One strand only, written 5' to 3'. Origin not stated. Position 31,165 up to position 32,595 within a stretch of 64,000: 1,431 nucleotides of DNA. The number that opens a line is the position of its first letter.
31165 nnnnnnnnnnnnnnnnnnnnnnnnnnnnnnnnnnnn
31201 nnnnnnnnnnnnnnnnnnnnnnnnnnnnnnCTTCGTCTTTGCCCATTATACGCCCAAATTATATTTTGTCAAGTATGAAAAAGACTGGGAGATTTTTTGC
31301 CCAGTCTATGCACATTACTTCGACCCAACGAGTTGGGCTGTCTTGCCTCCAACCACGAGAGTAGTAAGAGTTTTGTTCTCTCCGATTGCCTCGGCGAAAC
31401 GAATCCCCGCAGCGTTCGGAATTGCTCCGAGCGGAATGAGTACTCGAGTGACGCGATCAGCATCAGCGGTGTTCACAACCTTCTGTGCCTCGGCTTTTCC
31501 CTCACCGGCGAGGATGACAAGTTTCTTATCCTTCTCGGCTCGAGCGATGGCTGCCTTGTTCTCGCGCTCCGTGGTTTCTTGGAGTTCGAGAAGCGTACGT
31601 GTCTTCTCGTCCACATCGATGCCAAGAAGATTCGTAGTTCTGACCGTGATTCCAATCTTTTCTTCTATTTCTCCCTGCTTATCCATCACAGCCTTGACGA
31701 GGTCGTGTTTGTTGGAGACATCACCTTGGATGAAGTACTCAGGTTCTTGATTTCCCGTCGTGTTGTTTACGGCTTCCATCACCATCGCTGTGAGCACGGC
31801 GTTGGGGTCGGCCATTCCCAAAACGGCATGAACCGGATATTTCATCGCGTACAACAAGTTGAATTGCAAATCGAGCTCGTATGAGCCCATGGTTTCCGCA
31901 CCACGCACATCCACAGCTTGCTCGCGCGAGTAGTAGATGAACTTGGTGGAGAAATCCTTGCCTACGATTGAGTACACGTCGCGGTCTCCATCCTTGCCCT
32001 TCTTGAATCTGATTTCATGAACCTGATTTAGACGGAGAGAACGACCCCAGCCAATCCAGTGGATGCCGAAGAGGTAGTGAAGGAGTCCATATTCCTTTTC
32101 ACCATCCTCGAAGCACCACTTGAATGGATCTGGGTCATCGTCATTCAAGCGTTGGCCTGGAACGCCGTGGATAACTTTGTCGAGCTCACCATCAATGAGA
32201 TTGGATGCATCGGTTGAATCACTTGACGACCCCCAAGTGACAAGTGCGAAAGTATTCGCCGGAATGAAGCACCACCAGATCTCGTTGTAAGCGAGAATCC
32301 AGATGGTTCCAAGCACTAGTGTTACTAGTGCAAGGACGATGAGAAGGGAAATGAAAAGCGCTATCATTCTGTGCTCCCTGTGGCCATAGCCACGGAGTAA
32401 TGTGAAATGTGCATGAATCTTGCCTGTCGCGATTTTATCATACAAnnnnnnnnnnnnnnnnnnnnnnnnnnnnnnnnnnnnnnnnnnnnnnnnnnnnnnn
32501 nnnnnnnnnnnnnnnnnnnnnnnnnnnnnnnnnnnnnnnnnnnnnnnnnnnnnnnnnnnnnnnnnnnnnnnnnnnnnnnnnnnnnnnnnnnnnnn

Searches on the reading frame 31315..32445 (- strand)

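Call 7: search_protein_families(library=pfam, proteins=[window:31315-32445:-], max_evalue=1)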
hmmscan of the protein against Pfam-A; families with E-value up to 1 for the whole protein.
window:31315-32445:- (376 aa): 2 families
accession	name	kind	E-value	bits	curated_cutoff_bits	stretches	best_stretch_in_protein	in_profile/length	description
PF01145.31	Band_7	-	0.0024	18.4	23.6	1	188-307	57-176/176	SPFH domain / Band 7 family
PF04790.18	Sarcoglycan_1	-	0.23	11.2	32.5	1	22-52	6-35/259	Sarcoglycan complex subunit protein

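Call 8: search_protein_families(library=phrogs, proteins=[window:31315-32445:-], max_evalue=1)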
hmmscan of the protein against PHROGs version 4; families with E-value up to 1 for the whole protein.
window:31315-32445:- (376 aa): 2 families
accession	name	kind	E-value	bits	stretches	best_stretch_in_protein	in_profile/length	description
phrog_33742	-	unknown function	0.17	12.9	1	27-51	9-34/39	-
phrog_200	-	other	0.28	11.2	1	217-331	200-310/379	lipoprotein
